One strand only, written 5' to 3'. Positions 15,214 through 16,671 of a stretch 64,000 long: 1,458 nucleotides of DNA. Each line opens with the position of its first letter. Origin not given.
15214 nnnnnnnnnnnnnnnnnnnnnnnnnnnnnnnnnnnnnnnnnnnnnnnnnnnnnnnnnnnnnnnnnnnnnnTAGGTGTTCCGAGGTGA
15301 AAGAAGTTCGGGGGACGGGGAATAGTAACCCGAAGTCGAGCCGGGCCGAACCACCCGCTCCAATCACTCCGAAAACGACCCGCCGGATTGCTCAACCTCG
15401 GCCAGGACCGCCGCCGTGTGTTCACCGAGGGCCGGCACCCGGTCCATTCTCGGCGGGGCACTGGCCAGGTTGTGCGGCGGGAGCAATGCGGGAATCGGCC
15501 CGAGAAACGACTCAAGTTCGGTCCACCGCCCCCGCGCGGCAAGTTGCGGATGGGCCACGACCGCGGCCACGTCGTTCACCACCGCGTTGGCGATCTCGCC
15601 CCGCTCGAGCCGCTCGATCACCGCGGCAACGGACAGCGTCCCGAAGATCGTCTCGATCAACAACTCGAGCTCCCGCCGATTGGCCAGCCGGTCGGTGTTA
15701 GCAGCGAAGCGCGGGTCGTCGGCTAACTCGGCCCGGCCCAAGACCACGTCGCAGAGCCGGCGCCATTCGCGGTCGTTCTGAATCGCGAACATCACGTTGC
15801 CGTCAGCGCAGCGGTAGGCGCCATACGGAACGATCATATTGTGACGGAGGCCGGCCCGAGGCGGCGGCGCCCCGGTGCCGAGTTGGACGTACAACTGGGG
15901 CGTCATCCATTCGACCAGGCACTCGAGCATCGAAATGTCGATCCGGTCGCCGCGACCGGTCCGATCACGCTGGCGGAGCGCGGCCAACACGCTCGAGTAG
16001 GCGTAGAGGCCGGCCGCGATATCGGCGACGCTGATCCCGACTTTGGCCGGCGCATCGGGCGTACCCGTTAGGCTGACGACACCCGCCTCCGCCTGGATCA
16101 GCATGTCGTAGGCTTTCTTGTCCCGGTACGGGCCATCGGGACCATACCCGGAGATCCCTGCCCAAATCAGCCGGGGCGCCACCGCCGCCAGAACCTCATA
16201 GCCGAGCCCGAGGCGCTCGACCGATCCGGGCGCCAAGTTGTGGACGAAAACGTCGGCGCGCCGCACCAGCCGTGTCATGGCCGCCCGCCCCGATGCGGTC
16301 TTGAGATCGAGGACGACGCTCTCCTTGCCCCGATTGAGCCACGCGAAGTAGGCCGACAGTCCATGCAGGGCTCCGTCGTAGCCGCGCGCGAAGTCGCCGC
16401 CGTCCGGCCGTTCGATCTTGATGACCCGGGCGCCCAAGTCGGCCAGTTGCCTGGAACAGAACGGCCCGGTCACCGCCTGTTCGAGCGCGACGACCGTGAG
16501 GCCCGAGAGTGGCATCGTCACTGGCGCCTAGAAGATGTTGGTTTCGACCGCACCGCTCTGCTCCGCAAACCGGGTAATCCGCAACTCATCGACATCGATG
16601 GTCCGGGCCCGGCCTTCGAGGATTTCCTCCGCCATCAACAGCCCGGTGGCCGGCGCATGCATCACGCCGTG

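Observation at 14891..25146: Eleven-gene, translationally coupled operon fusing an itaconate/methylsuccinate-type CoA module to a ComDE-like decarboxylase, a GabD-like ALDH, a DAO flavoenzyme and RidA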

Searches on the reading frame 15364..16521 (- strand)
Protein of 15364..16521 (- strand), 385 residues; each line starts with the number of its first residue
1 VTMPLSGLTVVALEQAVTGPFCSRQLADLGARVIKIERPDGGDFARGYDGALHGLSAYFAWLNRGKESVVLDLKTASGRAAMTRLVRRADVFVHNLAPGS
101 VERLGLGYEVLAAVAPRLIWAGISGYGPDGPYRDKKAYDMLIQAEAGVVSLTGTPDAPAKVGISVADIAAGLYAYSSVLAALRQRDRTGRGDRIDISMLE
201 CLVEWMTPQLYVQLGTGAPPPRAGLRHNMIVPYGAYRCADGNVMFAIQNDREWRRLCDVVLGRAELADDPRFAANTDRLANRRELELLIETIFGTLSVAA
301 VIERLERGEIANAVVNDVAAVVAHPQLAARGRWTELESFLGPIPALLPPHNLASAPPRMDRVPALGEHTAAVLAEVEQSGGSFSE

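Call 4: search_protein_families(library=pfam, proteins=[window:15364-16521:-])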
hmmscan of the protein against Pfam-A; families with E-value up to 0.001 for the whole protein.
window:15364-16521:- (385 aa): 1 family
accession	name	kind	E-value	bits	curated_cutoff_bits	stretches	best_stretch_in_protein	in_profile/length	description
PF02515.22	CoA_transf_3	-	7.7e-118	394.2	23.3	1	5-369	1-366/366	CoA-transferase family III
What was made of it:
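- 15364..16515 (-): Family III CoA-transferase, probable succinyl-CoA:methylsuccinate/itaconate CoA-transferase (Ict). PF02515, E 8e-118 (call 4).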

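Call 5: search_protein_families(library=ncbifam, proteins=[window:15364-16521:-])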
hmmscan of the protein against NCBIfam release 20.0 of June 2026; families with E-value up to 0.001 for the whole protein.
window:15364-16521:- (385 aa): 7 families
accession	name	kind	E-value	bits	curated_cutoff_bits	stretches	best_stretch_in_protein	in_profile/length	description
NF052585.1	SucGlutTfsCaiB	equivalog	1.4e-84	284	750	1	3-378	6-390/394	succinate--glutarate CoA-transferase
NF008511.0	PRK11430.1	equivalog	1.7e-77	261.1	522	1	4-333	9-338/381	CoA:oxalate CoA-transferase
NF041294.1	Scnl_mescCoAtase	equivalog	2e-67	228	700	1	5-371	4-378/381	succinyl-CoA:mesaconate CoA-transferase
NF003809.0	PRK05398.1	subfamily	2.1e-64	217.7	442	2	1-204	1-206/416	formyl-CoA transferase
TIGR03253.1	oxalate_frc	equivalog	4.3e-62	210.2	504.2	2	3-203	2-204/416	formyl-CoA transferase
NF002914.1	PRK03525.1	equivalog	3e-38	131.8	413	1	4-376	9-381/400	L-carnitine CoA-transferase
TIGR04253.1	mesacon_CoA_iso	equivalog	8e-15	54.7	725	1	5-376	3-383/403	2-methylfumaryl-CoA isomerase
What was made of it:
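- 15364..16515 (-): Below the cut-offs for the glutarate, oxalate and mesaconate transferases (call 5).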

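Call 9: search_solved_structures(query=window:15364-16521:-)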
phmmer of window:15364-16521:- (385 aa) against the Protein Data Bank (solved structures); distinct sequences matched with E-value up to 0.001: 35.
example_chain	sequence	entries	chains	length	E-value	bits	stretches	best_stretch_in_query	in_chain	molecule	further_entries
4ed9_A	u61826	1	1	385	7.8e-72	245.4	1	3-378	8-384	CAIB/BAIF family protein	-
10uh_A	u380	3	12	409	1.6e-70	241.1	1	3-377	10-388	Formyl-coenzyme a transferase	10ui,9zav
4hl6_A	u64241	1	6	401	1.7e-68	234.3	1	4-342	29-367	Uncharacterized protein YfdE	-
9br7_A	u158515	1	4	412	4.1e-60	206.8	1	3-376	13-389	Succinate--hydroxymethylglutarate CoA-transferase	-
9br6_A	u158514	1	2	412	2.7e-59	204.1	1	3-376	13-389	Succinate--hydroxymethylglutarate CoA-transferase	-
5yit_A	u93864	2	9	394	7.3e-49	169.8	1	3-374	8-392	CoA transferase III | Uncharacterized protein Rv3272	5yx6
5yiy_A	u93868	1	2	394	9.1e-48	166.2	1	3-374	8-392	CoA transferase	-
1pt5_A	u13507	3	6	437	3.6e-47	164.2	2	1-204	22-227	Hypothetical protein yfdW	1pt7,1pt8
1pqy_A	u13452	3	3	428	5.2e-47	163.7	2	2-204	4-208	Hypothetical protein yfdW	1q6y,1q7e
1p5h_A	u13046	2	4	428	2e-44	155.1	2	1-205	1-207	Formyl-coenzyme A transferase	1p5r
2vjo_A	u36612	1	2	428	2.8e-44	154.7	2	1-205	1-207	FORMYL-COENZYME A TRANSFERASE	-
2vjp_A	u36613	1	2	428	4e-44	154.2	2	1-205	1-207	FORMYL-COENZYME A TRANSFERASE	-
2vjn_A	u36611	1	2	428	4.3e-44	154.1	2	1-205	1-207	FORMYL-COENZYME A TRANSFERASE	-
2vjk_A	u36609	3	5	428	5.3e-44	153.7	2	1-205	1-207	FORMYL-COENZYME A TRANSFERASE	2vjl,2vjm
2vjq_A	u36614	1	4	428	1.2e-43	152.6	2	1-205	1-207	FORMYL-COENZYME A TRANSFERASE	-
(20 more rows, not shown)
